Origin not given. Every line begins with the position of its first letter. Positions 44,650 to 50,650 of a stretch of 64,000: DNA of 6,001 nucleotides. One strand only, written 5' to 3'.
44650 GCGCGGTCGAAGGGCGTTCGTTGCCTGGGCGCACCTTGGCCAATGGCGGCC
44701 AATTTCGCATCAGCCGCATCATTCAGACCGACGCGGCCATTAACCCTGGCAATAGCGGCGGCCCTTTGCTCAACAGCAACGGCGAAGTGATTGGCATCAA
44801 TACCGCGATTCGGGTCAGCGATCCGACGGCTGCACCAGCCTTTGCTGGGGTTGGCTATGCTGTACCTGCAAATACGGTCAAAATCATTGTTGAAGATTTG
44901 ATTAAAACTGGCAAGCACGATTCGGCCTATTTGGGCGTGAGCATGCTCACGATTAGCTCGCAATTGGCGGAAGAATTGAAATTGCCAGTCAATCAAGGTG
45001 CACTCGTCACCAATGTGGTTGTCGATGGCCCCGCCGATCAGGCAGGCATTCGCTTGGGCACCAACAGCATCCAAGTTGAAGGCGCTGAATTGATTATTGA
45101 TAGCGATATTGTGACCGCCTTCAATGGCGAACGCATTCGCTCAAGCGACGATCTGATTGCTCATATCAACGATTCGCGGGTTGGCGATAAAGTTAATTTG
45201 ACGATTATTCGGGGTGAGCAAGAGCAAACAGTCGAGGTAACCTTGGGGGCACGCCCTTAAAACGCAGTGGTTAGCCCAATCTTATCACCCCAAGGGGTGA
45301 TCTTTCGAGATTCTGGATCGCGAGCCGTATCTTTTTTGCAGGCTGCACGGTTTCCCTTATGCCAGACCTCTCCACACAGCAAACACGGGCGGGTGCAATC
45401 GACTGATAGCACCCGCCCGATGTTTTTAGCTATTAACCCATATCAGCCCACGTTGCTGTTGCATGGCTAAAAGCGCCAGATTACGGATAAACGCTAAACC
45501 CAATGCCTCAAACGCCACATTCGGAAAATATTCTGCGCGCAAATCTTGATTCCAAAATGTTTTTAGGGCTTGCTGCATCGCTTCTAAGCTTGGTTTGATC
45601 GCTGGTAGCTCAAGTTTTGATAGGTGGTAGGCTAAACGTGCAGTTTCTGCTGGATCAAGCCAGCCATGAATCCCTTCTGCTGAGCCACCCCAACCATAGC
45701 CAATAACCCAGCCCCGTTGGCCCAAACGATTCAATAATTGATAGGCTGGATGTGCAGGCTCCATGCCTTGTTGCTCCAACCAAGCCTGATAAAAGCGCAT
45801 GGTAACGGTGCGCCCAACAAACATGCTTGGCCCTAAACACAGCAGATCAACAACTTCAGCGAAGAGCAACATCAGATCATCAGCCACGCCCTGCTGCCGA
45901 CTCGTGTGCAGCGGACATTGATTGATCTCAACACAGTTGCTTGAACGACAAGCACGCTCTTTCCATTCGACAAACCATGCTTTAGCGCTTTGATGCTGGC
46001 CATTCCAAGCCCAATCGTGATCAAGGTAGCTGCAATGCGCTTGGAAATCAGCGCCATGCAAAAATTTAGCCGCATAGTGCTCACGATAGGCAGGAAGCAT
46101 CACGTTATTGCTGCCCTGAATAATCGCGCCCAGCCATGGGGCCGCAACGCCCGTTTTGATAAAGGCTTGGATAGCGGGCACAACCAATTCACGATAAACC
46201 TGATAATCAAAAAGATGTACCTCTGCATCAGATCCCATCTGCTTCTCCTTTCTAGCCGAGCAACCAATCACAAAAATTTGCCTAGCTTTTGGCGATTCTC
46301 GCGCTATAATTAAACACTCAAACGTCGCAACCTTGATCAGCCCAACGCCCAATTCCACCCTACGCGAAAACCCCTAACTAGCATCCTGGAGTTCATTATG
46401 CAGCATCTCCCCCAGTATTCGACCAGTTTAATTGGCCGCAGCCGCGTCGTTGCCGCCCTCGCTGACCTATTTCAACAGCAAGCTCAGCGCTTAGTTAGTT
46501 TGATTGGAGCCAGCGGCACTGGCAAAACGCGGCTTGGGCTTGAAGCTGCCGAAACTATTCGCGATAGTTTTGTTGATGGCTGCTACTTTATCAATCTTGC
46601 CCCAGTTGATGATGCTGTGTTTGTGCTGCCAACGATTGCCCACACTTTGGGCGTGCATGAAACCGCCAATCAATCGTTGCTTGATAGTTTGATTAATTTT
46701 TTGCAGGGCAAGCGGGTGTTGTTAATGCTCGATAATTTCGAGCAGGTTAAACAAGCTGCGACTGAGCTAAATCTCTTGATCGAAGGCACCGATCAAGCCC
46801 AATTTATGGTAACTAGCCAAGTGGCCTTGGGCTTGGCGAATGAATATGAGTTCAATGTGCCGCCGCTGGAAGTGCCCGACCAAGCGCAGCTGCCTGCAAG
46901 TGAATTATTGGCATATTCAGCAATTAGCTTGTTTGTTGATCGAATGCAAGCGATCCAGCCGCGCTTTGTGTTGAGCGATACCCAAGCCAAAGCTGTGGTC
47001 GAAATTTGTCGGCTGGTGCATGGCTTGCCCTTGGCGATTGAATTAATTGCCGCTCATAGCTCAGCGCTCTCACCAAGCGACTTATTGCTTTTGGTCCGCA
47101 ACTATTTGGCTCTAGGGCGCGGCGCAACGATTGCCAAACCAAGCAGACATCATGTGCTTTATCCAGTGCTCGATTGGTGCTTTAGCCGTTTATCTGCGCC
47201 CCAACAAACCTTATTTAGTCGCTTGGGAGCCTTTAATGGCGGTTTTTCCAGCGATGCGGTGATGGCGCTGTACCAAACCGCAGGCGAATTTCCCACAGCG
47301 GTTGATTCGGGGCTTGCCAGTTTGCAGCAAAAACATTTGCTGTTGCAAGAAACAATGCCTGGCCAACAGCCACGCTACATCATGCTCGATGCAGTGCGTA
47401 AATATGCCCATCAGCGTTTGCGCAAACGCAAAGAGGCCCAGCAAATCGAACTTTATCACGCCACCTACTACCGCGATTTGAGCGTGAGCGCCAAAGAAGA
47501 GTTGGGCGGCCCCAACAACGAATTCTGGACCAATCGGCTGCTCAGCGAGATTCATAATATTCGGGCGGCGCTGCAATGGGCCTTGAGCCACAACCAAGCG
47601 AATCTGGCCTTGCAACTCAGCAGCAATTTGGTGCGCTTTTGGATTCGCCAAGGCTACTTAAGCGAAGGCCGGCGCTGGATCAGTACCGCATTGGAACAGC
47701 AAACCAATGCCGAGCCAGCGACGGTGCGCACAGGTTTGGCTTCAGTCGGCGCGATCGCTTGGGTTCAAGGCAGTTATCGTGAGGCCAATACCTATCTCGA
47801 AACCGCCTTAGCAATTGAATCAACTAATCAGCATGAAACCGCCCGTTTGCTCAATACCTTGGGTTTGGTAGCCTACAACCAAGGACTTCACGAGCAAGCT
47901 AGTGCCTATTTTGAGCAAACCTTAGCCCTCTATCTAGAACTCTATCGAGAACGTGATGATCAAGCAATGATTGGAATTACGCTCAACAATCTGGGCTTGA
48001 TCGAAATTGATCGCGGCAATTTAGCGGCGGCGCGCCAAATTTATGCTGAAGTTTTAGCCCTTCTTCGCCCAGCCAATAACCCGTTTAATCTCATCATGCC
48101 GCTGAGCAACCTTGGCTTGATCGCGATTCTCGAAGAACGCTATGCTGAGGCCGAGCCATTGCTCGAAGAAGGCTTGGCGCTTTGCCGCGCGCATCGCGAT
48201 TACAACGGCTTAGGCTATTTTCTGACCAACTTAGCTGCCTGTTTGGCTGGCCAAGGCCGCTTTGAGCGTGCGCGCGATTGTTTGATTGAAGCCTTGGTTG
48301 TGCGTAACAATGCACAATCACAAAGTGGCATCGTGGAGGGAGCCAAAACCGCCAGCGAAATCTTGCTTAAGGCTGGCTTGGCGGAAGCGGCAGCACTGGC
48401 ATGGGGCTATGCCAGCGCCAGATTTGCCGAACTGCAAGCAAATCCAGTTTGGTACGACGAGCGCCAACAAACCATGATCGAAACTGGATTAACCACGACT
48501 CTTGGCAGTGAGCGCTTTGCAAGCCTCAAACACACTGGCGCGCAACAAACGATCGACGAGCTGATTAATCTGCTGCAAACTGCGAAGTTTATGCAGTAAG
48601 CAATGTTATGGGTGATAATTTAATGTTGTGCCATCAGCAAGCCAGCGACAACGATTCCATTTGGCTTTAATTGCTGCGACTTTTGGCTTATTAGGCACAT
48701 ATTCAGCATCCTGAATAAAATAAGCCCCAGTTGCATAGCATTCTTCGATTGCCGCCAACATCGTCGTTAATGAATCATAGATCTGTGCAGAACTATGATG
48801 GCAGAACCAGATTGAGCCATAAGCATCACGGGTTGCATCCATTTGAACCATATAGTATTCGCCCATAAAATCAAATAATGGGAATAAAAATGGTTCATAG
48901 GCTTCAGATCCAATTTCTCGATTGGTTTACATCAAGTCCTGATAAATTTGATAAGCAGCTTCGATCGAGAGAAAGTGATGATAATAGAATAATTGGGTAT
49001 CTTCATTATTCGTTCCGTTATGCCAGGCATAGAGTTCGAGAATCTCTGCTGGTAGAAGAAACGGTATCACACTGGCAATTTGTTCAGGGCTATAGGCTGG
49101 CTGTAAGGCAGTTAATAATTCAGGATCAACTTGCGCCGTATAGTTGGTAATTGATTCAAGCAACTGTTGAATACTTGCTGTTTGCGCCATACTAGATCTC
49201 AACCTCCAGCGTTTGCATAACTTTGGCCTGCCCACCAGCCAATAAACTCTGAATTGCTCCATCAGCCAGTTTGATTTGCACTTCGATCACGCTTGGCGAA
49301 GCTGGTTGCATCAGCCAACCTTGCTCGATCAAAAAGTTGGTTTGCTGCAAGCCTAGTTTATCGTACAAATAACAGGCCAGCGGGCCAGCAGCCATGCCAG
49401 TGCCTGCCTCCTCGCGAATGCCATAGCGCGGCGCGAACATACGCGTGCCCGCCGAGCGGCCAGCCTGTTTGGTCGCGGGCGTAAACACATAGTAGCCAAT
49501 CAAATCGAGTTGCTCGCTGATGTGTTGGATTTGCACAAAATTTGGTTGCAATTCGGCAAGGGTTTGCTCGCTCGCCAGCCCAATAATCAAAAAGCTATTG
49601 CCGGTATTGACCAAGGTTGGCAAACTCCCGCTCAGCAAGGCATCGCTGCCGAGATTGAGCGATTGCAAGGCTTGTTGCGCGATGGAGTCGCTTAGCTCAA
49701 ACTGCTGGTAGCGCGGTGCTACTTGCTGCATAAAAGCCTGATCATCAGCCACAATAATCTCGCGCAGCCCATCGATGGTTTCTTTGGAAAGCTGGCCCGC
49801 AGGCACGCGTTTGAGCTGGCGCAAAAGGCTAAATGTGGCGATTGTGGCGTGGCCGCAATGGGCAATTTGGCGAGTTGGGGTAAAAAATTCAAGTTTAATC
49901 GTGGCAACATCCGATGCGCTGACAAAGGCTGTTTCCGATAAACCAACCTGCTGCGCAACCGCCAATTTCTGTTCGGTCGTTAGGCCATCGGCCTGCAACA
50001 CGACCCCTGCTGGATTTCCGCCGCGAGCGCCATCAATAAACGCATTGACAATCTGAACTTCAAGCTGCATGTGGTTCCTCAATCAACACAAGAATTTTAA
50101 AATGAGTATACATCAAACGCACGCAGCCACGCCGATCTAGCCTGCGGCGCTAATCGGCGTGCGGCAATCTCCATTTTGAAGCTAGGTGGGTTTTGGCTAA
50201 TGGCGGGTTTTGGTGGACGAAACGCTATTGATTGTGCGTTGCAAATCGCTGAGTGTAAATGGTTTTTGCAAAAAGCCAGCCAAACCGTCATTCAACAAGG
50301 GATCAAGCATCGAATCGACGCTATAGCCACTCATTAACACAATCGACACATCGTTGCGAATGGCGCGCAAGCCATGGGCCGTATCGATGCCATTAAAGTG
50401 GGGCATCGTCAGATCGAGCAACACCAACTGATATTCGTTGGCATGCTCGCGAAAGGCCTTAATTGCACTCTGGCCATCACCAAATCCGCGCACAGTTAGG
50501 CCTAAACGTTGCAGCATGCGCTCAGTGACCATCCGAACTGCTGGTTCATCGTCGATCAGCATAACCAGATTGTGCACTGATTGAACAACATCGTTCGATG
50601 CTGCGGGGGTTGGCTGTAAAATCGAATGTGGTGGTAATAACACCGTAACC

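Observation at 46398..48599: STAND NTPase-TPR protein lacking any effector or DNA-binding domain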

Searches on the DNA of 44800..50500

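Call 79: search_rna_families(source=window, start=44800, end=50500, threshold=evalue, max_evalue=0.1)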
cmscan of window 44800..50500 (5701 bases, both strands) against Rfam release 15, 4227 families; matches with E-value up to 0.1: 0.
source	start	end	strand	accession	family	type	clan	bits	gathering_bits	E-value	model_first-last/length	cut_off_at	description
